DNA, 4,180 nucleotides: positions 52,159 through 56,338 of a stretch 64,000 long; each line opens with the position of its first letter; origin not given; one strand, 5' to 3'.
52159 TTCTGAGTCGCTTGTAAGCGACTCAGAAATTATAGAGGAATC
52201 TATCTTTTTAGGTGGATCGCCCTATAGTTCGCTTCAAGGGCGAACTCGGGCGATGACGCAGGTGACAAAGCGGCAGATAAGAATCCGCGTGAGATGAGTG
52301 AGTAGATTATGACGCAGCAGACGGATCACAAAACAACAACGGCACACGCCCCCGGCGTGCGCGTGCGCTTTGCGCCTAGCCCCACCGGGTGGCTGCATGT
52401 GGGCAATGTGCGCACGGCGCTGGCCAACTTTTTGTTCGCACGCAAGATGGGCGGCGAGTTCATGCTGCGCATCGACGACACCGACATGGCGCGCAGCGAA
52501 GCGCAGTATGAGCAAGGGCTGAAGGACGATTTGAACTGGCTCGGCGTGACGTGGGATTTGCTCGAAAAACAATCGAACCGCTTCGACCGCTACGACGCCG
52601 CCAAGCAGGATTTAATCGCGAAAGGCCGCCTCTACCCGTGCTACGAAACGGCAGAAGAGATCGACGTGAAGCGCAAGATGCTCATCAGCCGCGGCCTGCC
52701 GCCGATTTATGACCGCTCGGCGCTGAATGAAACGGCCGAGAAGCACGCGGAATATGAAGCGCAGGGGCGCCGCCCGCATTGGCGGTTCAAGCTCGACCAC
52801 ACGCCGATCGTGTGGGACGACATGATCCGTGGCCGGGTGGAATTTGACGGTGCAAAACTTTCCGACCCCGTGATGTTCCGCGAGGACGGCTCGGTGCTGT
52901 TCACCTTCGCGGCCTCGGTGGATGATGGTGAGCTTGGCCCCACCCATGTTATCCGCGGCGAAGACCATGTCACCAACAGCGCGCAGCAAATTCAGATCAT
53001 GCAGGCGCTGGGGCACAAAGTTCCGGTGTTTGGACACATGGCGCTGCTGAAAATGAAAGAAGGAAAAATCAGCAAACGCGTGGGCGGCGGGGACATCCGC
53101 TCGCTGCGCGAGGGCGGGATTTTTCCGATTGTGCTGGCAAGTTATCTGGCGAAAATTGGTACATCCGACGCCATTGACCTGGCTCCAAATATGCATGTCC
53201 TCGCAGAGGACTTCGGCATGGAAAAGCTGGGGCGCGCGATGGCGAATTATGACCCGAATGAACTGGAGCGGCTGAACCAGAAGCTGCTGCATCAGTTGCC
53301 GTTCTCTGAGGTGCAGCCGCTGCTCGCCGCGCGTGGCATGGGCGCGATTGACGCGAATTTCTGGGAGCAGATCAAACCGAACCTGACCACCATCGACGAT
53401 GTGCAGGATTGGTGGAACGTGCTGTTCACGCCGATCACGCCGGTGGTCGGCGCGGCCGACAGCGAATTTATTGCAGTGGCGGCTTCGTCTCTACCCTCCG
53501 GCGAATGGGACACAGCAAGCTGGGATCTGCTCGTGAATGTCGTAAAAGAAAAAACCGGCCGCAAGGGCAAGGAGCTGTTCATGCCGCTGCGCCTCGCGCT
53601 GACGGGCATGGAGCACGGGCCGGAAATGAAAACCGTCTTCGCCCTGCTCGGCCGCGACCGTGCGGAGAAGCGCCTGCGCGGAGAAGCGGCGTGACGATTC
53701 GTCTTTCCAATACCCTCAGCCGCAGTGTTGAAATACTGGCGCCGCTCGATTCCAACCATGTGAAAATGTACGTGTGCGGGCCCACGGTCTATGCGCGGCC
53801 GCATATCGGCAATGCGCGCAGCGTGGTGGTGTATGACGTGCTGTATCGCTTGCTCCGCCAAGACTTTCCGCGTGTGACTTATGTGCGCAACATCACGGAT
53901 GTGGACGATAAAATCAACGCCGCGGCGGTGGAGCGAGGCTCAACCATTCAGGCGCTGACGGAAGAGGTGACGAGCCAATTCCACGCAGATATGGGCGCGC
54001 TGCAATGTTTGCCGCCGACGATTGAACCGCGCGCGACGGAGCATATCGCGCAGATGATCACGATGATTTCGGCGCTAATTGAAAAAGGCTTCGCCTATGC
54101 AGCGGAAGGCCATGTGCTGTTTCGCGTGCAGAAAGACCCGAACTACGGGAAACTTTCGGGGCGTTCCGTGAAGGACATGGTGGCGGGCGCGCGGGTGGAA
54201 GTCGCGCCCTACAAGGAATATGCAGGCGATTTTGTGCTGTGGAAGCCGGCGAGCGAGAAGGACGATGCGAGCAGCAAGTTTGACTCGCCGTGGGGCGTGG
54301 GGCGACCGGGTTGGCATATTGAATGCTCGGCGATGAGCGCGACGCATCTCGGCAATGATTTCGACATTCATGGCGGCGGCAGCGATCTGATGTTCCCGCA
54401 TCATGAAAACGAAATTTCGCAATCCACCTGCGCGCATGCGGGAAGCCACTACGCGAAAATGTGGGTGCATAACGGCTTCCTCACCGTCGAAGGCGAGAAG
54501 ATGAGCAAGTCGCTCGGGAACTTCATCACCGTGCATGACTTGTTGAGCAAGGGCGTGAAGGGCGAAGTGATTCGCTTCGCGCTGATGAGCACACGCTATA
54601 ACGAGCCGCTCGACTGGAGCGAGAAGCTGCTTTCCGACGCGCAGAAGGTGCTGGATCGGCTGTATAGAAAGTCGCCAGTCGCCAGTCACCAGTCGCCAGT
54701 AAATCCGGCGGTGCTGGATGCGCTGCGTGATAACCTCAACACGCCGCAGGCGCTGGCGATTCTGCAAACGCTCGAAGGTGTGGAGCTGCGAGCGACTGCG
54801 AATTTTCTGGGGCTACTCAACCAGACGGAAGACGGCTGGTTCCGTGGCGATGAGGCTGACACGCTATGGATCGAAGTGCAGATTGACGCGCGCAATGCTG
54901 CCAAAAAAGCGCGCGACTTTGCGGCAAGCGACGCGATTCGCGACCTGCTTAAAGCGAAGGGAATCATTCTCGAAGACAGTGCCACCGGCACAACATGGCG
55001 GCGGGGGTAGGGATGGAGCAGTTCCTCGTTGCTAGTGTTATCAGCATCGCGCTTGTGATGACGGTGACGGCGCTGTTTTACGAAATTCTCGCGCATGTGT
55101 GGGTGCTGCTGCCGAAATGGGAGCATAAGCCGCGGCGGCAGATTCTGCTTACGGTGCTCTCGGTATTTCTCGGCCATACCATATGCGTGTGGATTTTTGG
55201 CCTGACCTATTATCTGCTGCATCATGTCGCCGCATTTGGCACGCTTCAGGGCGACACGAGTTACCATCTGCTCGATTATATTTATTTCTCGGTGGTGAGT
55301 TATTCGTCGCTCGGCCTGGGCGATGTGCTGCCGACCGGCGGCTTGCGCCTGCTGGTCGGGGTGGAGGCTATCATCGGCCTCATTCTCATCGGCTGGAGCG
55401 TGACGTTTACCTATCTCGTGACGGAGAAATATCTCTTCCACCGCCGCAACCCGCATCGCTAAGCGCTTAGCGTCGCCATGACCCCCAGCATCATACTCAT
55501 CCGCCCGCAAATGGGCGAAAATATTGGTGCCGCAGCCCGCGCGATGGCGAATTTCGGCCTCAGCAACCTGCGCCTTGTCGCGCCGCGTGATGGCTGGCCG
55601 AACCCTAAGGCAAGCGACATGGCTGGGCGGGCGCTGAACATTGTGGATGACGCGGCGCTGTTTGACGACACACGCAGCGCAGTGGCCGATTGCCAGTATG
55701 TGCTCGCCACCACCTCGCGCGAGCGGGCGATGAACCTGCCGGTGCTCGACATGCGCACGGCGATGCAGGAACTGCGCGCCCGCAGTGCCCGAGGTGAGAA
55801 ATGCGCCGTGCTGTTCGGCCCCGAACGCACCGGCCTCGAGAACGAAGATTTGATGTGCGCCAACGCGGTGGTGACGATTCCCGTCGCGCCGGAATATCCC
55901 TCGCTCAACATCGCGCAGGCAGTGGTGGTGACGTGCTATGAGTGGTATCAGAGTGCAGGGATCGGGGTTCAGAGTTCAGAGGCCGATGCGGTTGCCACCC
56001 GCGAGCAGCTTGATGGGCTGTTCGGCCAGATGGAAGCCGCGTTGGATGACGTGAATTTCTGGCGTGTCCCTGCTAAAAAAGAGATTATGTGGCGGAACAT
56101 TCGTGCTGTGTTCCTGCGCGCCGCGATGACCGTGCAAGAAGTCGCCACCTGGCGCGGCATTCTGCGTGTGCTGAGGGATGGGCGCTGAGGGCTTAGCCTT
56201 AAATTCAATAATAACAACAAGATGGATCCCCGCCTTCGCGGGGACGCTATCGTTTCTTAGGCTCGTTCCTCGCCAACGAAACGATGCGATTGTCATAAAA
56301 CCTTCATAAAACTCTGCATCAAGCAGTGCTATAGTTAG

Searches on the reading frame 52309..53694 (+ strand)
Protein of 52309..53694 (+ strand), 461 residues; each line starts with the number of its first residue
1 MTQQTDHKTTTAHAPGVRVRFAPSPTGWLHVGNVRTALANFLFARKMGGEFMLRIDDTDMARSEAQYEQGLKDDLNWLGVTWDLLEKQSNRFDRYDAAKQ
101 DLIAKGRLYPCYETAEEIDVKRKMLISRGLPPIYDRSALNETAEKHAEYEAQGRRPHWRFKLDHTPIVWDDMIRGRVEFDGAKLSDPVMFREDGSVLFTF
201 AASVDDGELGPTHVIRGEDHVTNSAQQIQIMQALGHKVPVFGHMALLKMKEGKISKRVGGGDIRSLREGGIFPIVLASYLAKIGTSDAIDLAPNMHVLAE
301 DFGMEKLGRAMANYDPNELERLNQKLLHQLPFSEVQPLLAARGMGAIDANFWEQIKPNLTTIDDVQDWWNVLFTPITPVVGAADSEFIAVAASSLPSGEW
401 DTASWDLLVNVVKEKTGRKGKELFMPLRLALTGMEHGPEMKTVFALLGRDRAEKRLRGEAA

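Call 31: search_protein_families(library=pfam, proteins=[window:52309-53694:+], max_evalue=0.01)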
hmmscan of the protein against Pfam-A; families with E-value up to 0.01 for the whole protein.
window:52309-53694:+ (461 aa): 2 families
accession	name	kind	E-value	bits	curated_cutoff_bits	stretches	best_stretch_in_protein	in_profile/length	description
PF00749.27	tRNA-synt_1c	-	4.6e-66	223.3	23.4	1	17-287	2-279/314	tRNA synthetases class I (E and Q), catalytic domain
PF19269.4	Anticodon_2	-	1.3e-11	45.5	23.6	1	396-457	76-138/141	Anticodon binding domain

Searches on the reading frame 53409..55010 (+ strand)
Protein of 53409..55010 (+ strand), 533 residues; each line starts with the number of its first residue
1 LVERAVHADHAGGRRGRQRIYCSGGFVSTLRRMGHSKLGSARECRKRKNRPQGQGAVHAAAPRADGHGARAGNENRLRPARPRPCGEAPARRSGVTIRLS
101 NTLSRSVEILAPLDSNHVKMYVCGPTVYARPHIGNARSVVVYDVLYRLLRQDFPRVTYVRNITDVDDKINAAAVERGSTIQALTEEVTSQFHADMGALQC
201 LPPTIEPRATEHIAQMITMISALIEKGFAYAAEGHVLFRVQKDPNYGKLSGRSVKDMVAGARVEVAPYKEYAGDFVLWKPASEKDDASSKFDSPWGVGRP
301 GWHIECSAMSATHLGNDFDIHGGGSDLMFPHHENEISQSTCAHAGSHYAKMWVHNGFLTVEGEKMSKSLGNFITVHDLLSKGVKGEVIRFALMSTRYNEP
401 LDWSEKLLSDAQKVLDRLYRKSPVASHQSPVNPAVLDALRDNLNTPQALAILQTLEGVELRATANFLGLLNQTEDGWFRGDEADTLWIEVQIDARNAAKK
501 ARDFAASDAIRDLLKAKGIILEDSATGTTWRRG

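Call 45: search_protein_families(library=pfam, proteins=[window:53409-55010:+], max_evalue=0.001)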
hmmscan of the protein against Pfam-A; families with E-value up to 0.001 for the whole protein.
window:53409-55010:+ (533 aa): 4 families
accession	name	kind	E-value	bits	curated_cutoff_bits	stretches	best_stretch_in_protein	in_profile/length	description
PF01406.26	tRNA-synt_1e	-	4.6e-117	391.1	27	1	111-412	3-300/301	tRNA synthetases class I (C) catalytic domain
PF09334.17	tRNA-synt_1g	-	4.2e-13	49.3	20.1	2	347-396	310-358/391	tRNA synthetases class I (M)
PF00133.28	tRNA-synt_1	-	1.1e-06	28.1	22.7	1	318-403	329-413/414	tRNA synthetases class I (I, L, M and V)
PF01921.24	tRNA-synt_1f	-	3.8e-06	26.5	27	0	356-418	274-335/360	tRNA synthetases class I (K)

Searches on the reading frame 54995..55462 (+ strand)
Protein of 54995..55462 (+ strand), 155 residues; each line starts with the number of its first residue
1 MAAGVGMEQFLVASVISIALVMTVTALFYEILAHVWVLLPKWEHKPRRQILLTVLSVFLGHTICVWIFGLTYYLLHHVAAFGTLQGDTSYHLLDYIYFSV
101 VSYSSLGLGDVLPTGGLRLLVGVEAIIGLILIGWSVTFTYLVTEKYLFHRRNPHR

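Call 45: search_protein_families(library=pfam, proteins=[window:54995-55462:+], max_evalue=0.001)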
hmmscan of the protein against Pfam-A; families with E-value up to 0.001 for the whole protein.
window:54995-55462:+ (155 aa): 1 family
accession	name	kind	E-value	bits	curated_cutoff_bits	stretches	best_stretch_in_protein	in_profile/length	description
PF07885.22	Ion_trans_2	-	3.5e-09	36.8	22.5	1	62-138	3-72/79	Ion channel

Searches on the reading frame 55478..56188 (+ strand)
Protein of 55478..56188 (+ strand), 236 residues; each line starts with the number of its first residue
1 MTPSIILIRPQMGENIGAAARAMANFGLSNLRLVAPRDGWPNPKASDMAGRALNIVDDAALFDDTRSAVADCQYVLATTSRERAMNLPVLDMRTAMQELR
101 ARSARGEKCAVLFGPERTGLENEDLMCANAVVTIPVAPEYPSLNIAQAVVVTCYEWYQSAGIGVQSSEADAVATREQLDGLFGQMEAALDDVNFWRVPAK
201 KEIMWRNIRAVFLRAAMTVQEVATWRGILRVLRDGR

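Call 45: search_protein_families(library=pfam, proteins=[window:55478-56188:+], max_evalue=0.001)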
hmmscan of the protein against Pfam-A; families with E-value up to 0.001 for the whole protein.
window:55478-56188:+ (236 aa): 1 family
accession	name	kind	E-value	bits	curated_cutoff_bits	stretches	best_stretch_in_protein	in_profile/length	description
PF00588.24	SpoU_methylase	-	2.4e-24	86.5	29.7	1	5-154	4-142/142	SpoU rRNA Methylase family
